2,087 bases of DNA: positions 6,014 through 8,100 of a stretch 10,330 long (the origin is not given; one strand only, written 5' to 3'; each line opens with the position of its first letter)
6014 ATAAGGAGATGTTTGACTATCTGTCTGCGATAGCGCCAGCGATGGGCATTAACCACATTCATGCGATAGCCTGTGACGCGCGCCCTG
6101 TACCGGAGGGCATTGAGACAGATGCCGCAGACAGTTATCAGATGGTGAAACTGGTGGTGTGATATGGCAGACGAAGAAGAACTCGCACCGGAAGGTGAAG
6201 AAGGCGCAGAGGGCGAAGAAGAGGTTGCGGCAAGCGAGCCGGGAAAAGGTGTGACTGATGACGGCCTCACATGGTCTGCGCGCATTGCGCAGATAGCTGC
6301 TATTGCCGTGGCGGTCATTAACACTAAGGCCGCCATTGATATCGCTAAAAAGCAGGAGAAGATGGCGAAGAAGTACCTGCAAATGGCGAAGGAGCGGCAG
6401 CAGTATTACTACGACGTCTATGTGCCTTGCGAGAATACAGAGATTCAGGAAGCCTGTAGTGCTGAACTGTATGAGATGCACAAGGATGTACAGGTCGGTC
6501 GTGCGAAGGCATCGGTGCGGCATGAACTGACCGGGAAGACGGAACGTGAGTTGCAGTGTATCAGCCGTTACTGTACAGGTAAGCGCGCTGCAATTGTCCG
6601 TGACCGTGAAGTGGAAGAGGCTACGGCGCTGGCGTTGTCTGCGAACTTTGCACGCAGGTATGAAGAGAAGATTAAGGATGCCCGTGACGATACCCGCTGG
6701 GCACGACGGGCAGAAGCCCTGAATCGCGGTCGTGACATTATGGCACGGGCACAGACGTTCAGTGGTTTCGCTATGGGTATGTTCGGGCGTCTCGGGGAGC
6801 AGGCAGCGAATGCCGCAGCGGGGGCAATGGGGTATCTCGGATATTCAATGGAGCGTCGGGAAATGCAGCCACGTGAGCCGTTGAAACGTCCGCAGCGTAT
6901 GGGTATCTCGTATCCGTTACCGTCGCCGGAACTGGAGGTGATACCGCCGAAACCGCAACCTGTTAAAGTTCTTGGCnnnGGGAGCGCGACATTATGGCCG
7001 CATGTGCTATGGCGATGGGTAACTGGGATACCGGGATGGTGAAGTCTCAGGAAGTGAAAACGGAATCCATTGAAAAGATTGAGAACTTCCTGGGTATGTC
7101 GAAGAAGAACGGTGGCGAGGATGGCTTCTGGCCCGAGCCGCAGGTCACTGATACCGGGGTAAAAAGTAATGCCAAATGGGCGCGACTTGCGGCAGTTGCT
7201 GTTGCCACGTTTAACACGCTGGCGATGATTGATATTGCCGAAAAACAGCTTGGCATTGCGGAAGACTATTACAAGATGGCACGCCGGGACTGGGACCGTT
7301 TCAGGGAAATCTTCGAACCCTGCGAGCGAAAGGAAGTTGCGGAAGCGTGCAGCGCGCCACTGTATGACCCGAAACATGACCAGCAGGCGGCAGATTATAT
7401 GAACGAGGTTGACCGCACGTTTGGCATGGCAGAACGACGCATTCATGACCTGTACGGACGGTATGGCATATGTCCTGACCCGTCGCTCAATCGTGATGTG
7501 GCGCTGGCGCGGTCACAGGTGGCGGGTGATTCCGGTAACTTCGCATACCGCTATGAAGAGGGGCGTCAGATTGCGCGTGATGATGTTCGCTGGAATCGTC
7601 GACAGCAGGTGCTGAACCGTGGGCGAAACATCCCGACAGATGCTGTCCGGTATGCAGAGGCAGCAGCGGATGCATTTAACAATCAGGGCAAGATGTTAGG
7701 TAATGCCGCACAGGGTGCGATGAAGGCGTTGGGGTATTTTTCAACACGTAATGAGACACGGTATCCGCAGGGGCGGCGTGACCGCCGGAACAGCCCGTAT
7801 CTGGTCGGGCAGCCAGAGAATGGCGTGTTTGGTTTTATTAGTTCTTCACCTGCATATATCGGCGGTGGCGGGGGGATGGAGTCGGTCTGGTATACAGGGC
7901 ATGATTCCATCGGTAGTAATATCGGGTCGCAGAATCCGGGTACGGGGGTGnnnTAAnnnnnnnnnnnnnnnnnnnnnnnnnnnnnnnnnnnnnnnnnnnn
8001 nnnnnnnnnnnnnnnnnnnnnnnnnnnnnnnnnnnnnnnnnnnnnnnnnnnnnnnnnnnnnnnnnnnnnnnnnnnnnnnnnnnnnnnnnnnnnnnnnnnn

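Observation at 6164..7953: Tandem pair of diverged paralogous genes in the middle of the virion operon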

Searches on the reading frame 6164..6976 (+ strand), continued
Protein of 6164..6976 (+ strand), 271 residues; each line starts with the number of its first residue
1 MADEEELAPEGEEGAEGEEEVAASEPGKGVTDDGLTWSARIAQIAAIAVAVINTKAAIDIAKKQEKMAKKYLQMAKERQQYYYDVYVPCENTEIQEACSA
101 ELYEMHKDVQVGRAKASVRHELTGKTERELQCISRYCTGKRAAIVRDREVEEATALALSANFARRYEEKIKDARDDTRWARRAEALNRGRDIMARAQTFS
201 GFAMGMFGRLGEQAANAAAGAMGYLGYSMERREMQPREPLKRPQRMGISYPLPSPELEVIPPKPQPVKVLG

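Call 99: find_encoding_contigs(protein=P0084, flank=6000, max_places=1)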
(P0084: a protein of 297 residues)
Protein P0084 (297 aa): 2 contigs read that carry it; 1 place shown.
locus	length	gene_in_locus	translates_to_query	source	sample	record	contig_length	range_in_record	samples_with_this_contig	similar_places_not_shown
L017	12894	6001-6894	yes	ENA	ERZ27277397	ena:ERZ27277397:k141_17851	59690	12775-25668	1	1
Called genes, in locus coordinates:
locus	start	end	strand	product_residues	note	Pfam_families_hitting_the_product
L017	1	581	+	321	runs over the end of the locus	-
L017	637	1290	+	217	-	-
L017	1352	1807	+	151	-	-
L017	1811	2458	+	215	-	-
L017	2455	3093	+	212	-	-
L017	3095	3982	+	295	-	-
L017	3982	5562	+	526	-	-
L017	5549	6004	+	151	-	-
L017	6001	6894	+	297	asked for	-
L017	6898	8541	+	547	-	-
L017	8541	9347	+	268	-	PF13406:SLT_2 (faint), PF01464:SLT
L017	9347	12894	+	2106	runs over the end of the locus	-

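Call 100: find_encoding_contigs(protein=P0121, flank=6000, max_places=1)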
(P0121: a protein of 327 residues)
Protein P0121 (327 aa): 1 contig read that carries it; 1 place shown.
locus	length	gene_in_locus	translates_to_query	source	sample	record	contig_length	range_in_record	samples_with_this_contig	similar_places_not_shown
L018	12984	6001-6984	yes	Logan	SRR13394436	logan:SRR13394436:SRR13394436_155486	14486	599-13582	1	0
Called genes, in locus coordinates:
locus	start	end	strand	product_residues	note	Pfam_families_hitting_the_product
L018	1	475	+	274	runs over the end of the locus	-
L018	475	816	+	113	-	-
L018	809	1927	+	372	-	-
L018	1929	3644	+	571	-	-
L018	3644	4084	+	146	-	PF00583:Acetyltransf_1, PF13508:Acetyltransf_7 (weak)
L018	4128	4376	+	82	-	-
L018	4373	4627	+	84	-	PF00462:Glutaredoxin (weak)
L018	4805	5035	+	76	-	-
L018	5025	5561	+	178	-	PF13521:AAA_28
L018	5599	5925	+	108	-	-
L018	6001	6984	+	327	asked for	-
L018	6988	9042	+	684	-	-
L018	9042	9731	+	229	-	PF01464:SLT (weak)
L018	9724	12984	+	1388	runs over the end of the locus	?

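Call 101: find_encoding_contigs(protein=P0132, flank=6000, max_places=1)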
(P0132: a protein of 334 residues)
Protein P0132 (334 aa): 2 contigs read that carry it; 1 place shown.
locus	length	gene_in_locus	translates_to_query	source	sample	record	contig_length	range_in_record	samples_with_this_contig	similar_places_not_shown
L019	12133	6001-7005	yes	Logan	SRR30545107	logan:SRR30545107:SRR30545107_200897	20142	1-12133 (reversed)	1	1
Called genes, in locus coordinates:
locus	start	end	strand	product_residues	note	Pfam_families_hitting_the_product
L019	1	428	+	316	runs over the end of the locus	-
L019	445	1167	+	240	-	-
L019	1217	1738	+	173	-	-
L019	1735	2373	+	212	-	PF24175:SU10_adaptor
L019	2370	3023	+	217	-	-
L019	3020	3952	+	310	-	-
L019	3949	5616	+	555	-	-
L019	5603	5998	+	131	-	-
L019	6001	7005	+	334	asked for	-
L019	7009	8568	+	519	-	-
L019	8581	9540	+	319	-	-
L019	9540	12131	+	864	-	?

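Call 105: search_protein_families(library=pfam, proteins=[L017:5549-6001:+, L019:5603-5995:+, L013:6540-6998:+, L014:5720-6175:+, L012:8944-10374:+, L017:6898-8538:+], max_evalue=1)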
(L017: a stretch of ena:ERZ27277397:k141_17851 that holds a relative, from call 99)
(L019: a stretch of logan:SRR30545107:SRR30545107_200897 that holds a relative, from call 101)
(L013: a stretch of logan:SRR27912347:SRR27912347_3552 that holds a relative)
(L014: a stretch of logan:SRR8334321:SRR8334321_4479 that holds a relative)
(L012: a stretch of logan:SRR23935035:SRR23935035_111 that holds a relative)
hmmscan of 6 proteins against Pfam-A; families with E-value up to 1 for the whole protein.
L017:5549-6001:+ (151 aa): 4 families
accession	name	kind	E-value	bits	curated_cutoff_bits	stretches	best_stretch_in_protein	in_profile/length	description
PF00583.31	Acetyltransf_1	-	0.0003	21.5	20.7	1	39-100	17-75/116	Acetyltransferase (GNAT) family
PF17687.6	DUF5535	-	0.061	14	25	1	64-106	39-82/105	Family of unknown function (DUF5535)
PF13673.13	Acetyltransf_10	-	0.083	13.3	23.6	1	52-138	28-105/128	Acetyltransferase (GNAT) domain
PF13508.13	Acetyltransf_7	-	0.12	13.2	27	1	56-100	4-44/84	Acetyltransferase (GNAT) domain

L019:5603-5995:+ (131 aa): 1 family
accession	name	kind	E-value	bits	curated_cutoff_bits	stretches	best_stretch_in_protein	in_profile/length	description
PF10798.13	YmgB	-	0.15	12.4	22.3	0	38-61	7-30/59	Biofilm development protein YmgB/AriR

L013:6540-6998:+ (153 aa): 0 families

L014:5720-6175:+ (152 aa): 0 families

L012:8944-10374:+ (477 aa): 0 families

L017:6898-8538:+ (547 aa): 0 families

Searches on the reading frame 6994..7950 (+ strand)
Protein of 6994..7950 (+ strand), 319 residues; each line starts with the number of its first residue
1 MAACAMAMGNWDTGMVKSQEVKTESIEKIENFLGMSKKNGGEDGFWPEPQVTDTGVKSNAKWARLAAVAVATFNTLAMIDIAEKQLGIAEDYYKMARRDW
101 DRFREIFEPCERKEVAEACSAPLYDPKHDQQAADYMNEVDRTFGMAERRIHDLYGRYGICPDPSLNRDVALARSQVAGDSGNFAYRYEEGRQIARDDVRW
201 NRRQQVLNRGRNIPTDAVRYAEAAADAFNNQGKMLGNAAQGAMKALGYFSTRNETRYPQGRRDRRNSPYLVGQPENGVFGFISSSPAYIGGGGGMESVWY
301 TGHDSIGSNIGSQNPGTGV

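Call 4: search_protein_families(library=pfam, proteins=[window:6994-7950:+], max_evalue=0.1)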
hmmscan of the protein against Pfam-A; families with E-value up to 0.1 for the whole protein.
window:6994-7950:+ (319 aa): 0 families

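Call 5: search_protein_families(library=phrogs, proteins=[window:6994-7950:+], max_evalue=0.01)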
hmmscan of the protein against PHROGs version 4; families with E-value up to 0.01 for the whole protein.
window:6994-7950:+ (319 aa): 2 families
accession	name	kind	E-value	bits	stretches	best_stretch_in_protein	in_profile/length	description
phrog_37635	-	unknown function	5.2e-34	118.9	1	49-247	26-224/348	-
phrog_8003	-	head and packaging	2.7e-08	34.4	1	80-242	64-223/389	virion structural protein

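Call 8: search_solved_structures(query=window:6994-7950:+, max_evalue=1)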
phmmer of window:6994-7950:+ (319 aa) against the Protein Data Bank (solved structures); distinct sequences matched with E-value up to 1: 3.
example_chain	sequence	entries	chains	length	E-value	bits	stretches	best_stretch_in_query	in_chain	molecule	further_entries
5xa5_A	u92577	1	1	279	0.1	14.8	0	180-221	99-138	Alpha-catenin-like protein hmp-1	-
6ser_A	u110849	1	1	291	0.18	14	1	112-176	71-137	START domain-containing protein 10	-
6pd1_A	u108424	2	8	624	0.65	12.2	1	195-256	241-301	Nucleotidyl transferase/aminotransferase, class V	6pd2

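Call 9: search_dna_similar(query=window:6994-7950:+, collection=phages, mode=protein, max_rows=40, max_evalue=0.001)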
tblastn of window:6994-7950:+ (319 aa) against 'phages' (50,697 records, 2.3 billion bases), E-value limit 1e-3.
No match.

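Call 11: find_homologous_proteins(query=window:6994-7950:+, max_evalue=0.001)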
Query window:6994-7950:+ (319 aa): 22 proteins with E <= 0.001 among 3672 candidates.
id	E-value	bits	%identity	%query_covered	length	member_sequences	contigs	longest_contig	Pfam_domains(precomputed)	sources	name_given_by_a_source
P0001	8.1e-215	730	99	100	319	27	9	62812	-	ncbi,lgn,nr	ncbi:TPA: hypothetical protein ACHOSY_001393 [Escherichia coli]|nr:hypothetical protein [Escherichia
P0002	2.0e-160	551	77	100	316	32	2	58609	-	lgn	-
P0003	1.5e-108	381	57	97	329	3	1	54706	-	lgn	-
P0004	6.1e-105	369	56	97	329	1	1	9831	-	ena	-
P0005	1.6e-97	344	53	99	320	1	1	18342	-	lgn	-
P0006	2.8e-97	344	51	97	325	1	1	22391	-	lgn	-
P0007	8.6e-96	339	51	99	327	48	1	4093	-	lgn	-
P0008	1.9e-95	338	51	98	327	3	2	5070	-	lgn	-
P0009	1.7e-93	331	49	99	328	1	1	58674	-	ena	-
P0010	2.5e-93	331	50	98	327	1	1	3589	-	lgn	-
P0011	4.5e-93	330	50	99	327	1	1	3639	-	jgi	jgi:hypothetical protein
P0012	4.4e-91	323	50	98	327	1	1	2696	-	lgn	-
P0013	7.5e-91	323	49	99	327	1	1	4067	-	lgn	-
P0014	3.9e-90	320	51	99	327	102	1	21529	-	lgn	-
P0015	9.2e-90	319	48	99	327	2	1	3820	-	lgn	-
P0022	8.2e-25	106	32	76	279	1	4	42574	-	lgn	-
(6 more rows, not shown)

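Call 18: find_encoding_contigs(protein=P0001, flank=10000, max_places=3)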
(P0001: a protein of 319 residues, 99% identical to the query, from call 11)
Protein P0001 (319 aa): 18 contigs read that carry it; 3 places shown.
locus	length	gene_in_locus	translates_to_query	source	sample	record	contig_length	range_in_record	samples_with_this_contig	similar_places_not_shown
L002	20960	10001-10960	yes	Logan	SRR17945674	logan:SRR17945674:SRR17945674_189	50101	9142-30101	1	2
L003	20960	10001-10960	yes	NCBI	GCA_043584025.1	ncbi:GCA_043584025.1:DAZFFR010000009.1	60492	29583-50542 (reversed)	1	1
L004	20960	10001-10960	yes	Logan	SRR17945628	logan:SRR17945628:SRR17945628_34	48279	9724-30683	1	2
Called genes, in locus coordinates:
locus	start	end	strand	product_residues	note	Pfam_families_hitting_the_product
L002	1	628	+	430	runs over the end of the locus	-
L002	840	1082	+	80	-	-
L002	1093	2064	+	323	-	-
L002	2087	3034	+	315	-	-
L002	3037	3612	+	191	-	-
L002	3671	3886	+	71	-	-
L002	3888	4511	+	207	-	-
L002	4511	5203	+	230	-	PF24175:SU10_adaptor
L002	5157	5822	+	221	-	-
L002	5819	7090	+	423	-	-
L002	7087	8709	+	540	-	-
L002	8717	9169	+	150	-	-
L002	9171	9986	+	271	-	-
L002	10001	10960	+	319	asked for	-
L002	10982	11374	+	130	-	-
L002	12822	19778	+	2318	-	PF03734:YkuD (weak), PF18857:LPD38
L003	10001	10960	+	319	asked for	-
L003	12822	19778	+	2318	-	PF03734:YkuD (faint), PF18857:LPD38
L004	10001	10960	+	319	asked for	-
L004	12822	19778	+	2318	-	PF03734:YkuD (faint), PF18857:LPD38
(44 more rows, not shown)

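Call 19: find_encoding_contigs(protein=P0022, flank=8000, max_places=2)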
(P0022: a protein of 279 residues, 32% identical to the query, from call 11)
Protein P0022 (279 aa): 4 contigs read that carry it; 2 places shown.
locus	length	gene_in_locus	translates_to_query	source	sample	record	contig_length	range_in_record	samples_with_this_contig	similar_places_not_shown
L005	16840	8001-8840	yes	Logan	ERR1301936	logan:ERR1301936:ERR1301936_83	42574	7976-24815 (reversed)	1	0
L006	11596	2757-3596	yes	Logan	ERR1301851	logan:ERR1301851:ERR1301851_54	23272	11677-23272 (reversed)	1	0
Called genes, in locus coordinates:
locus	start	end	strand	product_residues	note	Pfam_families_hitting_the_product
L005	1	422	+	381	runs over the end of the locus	-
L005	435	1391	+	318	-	-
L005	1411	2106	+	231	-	-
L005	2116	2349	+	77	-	-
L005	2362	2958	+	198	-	-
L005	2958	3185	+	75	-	-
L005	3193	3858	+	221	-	-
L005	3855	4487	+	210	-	-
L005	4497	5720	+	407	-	-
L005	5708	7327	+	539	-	-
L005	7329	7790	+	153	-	-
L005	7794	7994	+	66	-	-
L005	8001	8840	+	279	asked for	-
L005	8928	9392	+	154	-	PF00583:Acetyltransf_1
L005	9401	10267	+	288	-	-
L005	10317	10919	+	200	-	-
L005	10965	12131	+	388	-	-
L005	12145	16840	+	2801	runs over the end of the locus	-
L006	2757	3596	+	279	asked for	-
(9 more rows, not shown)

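Call 25: search_protein_families(library=pfam, proteins=[L005:9401-10264:+, L005:10317-10916:+, L005:10965-12128:+, L005:7329-7787:+, L005:7794-7991:+], max_evalue=0.1)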
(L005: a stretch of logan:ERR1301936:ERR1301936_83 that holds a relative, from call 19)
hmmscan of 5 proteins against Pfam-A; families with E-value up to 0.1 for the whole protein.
L005:9401-10264:+ (288 aa): 2 families
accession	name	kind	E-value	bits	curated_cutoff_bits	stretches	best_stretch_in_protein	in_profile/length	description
PF10213.14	MRP-S28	-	0.028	15.3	22.3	0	194-233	54-93/127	Mitochondrial ribosomal subunit protein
PF11919.13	PSME4_C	-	0.057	13.7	22.5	0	58-114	25-80/88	Proteasome activator complex subunit 4-like, C-terminal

L005:10317-10916:+ (200 aa): 0 families

L005:10965-12128:+ (388 aa): 0 families

L005:7329-7787:+ (153 aa): 0 families

L005:7794-7991:+ (66 aa): 0 families

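Call 37: search_dna_similar(query=P0022, collection=phages, mode=protein, max_rows=30, max_evalue=0.01)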
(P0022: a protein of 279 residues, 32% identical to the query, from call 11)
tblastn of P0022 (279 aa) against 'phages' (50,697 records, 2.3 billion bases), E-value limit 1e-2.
No match.

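Call 75: predict_structure(alignment_id=A4)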
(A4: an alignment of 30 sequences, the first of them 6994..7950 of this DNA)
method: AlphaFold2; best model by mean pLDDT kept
length: 319 residues; sequences in the alignment: 30
mean_pLDDT: 60.7   pTM: 0.36
mean pLDDT of the five models: 60.7, 60.1, 58.5, 54.1, 52.6
residues with pLDDT >= 90: 69; 70-90: 51; 50-70: 65; < 50: 134
segments of 3 or more residues with pLDDT < 50: 1-32, 65-67, 69-72, 230-233, 242-319
pLDDT, mean of each block of 10 residues (from residue 1): 32 40 38 48 52 52 49 57 68 74 78 83 92 94 93 92 91 94 93 90 78 58 52 49 43 42 37 35 37 31 36 33
secondary structure, 60 per line:
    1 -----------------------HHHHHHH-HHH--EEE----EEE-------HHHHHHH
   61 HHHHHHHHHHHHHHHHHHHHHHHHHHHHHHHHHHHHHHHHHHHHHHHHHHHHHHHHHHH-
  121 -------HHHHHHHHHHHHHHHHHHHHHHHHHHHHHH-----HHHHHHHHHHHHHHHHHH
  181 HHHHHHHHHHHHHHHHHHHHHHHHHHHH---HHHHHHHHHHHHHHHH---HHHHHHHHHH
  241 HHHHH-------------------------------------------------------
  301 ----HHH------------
elements in order: H24-30 E37-39 E44-46 H54-119 H128-157 H163-208 H212-227 H231-245

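Call 82: search_protein_families(library=ncbifam, proteins=[window:6994-7950:+], max_evalue=0.1)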
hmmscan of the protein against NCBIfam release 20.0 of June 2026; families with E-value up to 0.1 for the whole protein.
window:6994-7950:+ (319 aa): 0 families

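Call 83: search_protein_families(library=phrogs, proteins=[L005:9401-10264:+, P0022], max_evalue=0.01)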
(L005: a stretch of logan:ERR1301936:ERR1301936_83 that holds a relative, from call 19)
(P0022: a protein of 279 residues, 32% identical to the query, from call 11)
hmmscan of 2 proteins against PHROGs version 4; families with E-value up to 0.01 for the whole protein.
L005:9401-10264:+ (288 aa): 1 family
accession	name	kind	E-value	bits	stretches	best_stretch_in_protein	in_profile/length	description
phrog_37635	-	unknown function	1.4e-27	97.8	1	61-243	42-224/348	-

P0022 (279 aa): 1 family
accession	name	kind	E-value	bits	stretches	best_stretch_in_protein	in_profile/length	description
phrog_37635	-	unknown function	2e-31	110.4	1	21-216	34-229/348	-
